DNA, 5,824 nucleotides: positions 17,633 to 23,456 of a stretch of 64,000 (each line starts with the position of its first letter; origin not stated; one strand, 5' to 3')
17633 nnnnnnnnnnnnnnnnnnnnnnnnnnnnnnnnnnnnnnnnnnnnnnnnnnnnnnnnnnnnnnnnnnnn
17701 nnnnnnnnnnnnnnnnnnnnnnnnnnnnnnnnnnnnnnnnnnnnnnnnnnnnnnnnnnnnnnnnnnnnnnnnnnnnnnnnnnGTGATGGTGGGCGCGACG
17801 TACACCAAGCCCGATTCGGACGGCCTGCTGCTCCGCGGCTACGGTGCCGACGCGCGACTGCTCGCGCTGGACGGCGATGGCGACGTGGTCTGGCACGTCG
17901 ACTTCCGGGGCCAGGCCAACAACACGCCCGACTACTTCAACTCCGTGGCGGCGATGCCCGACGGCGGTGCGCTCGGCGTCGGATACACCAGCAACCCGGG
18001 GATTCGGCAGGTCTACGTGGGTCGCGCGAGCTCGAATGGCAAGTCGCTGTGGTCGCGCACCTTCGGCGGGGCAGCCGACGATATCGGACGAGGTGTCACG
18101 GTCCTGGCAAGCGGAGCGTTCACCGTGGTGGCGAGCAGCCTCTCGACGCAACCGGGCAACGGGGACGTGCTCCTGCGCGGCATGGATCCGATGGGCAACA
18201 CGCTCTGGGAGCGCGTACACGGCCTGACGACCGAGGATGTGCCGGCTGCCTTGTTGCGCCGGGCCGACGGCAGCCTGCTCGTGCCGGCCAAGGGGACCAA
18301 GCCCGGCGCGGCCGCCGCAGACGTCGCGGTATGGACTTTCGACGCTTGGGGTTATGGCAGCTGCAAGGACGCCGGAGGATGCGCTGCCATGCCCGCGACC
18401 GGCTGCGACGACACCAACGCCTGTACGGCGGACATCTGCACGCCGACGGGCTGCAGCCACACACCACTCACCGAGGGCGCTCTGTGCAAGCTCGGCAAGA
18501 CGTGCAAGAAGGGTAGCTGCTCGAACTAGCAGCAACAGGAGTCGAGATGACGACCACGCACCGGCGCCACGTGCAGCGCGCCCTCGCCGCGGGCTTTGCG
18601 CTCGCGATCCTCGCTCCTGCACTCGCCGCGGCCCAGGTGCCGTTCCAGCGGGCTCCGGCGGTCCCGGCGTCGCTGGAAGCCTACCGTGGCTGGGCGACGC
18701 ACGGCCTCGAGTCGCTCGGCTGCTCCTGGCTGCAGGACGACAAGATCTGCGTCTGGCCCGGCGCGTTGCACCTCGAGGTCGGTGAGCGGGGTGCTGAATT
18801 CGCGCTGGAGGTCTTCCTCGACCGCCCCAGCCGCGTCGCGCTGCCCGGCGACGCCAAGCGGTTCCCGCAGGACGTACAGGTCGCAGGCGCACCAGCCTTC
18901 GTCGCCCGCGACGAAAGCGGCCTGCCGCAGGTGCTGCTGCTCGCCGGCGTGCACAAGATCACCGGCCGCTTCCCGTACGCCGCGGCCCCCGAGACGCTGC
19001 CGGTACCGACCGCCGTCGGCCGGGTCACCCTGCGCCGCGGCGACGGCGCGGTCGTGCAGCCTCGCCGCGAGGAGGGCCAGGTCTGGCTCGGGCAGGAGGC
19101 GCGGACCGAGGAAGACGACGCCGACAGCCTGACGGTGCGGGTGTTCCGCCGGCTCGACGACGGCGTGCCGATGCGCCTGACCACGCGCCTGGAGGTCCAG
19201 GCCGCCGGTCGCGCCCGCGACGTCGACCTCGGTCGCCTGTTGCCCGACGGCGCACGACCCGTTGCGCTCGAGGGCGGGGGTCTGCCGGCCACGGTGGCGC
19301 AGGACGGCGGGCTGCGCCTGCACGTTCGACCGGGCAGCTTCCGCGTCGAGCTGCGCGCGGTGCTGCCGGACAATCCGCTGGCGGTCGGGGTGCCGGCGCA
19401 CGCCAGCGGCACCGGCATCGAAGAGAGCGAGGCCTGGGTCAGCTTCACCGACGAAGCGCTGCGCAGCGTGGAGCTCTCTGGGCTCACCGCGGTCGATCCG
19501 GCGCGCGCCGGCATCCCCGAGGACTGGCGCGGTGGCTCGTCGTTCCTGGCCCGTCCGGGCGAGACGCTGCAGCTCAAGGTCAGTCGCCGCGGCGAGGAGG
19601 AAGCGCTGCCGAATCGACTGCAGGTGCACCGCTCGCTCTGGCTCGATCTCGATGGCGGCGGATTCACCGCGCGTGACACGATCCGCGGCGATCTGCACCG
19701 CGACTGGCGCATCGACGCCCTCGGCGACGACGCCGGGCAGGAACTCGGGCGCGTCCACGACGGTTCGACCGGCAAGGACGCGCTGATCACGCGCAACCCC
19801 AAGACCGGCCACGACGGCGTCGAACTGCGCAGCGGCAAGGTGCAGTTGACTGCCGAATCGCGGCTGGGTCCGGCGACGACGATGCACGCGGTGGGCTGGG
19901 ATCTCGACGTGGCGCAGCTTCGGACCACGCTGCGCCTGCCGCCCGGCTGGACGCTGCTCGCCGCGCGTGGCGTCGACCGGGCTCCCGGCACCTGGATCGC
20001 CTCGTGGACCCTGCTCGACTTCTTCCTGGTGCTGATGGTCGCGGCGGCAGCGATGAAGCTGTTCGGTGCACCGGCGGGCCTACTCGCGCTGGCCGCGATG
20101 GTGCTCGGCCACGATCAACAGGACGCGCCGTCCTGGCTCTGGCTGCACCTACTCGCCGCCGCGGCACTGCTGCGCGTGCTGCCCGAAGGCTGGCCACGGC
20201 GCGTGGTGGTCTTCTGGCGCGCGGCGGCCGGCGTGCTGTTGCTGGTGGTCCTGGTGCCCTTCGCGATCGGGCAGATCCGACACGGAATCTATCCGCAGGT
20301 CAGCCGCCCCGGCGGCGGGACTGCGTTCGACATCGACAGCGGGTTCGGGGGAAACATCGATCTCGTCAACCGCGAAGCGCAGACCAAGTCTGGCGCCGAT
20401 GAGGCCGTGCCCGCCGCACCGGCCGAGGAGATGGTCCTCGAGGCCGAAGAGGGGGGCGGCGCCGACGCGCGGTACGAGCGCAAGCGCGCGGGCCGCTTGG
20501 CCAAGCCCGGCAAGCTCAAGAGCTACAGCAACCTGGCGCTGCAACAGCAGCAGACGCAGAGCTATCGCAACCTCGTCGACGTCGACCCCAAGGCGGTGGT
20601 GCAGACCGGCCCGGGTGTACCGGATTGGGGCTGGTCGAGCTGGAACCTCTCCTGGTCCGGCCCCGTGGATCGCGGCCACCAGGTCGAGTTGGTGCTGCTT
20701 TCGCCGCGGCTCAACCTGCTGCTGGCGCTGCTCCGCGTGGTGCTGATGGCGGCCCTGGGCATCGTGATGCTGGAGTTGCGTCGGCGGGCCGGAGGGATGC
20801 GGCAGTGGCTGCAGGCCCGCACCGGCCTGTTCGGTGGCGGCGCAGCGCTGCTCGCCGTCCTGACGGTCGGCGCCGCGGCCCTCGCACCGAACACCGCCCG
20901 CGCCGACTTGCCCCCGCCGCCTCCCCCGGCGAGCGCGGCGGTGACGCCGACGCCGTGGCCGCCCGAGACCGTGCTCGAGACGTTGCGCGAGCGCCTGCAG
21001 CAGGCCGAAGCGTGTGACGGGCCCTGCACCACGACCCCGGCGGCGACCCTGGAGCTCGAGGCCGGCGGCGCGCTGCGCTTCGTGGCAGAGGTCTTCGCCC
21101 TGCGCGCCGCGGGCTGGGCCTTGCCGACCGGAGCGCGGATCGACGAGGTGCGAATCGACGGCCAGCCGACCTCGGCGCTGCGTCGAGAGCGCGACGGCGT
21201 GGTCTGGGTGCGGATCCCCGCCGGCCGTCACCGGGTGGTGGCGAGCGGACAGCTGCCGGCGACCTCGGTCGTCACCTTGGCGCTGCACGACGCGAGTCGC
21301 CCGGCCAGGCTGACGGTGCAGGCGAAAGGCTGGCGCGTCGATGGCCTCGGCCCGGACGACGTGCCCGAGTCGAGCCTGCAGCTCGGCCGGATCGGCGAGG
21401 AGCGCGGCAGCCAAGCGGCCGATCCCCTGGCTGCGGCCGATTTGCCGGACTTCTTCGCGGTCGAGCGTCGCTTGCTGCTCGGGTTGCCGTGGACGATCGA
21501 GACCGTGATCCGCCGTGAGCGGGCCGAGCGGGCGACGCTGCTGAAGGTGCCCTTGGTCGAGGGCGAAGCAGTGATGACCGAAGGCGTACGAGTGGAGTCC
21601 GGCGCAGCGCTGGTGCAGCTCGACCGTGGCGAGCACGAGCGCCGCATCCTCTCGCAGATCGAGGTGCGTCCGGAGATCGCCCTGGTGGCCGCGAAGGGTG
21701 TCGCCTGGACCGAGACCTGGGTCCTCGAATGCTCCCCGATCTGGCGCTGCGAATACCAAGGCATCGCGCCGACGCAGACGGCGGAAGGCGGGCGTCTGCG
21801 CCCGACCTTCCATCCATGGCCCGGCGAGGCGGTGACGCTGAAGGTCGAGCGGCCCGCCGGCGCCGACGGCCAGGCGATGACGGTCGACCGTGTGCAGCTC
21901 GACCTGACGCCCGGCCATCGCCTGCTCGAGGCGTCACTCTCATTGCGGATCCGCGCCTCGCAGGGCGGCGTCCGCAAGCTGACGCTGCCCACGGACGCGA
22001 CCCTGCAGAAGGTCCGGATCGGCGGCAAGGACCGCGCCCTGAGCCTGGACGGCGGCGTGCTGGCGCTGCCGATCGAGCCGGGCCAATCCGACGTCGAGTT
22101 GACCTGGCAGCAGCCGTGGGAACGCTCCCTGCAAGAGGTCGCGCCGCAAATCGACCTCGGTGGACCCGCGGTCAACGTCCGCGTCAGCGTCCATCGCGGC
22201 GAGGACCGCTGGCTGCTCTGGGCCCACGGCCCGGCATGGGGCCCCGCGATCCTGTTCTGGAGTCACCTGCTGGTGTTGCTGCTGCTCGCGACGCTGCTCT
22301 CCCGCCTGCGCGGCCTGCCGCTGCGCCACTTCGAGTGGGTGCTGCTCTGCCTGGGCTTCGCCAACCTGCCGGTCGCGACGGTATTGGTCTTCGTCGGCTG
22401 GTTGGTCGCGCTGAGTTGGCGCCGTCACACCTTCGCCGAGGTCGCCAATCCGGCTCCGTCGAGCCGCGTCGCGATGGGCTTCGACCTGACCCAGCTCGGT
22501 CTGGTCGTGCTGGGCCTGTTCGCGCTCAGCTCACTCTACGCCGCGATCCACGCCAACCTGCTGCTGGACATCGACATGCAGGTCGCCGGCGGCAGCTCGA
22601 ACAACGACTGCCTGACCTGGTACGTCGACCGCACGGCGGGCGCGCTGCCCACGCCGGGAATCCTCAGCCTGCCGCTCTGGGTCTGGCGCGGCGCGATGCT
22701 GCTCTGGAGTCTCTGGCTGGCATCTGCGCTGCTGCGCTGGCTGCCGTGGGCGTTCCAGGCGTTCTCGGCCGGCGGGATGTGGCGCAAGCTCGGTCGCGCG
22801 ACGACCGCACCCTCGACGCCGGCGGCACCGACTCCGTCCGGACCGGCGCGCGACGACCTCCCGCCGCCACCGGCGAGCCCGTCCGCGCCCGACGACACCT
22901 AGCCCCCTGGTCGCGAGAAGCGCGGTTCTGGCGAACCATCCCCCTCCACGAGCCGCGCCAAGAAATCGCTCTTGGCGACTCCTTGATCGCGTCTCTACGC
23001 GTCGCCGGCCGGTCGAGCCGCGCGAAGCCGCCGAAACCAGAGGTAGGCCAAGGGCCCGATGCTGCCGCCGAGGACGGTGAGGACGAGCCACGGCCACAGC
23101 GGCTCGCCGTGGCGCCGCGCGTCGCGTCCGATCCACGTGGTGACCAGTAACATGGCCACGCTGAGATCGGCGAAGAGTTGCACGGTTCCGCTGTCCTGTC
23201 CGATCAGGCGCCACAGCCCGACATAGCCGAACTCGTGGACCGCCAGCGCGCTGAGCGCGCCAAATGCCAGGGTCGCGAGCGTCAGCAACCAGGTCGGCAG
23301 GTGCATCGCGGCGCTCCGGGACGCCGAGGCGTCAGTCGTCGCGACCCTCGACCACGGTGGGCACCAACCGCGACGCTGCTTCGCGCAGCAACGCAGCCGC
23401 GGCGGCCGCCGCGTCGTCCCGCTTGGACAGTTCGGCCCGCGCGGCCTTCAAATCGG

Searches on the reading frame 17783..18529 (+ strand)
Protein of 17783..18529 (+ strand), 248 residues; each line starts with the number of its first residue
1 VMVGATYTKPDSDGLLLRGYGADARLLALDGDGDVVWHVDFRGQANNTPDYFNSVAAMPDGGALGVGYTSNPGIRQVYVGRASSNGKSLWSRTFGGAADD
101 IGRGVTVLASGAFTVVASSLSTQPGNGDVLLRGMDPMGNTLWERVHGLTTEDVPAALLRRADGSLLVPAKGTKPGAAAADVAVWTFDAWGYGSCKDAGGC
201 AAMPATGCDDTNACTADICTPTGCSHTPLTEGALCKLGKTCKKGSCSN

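Call 20: search_protein_families(library=pfam, proteins=[window:17783-18529:+], max_evalue=0.001)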
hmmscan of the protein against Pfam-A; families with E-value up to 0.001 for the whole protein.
window:17783-18529:+ (248 aa): 1 family
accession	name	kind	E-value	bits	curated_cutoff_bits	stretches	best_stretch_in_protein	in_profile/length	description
PF00526.23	Dicty_CTDC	-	7e-06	26.2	27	1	208-228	2-23/24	Dictyostelium (slime mold) repeat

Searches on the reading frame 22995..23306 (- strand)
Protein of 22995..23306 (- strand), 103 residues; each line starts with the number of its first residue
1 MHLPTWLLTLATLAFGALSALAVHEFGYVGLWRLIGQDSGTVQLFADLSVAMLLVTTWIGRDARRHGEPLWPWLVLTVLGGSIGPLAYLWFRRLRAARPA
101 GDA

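Call 20: search_protein_families(library=pfam, proteins=[window:22995-23306:-], max_evalue=0.001)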
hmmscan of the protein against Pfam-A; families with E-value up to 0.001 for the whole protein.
window:22995-23306:- (103 aa): 1 family
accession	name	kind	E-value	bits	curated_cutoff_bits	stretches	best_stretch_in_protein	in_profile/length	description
PF14108.11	ABA4-like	-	6.8e-05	23.7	27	1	12-88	48-127/127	ABA DEFICIENT 4-like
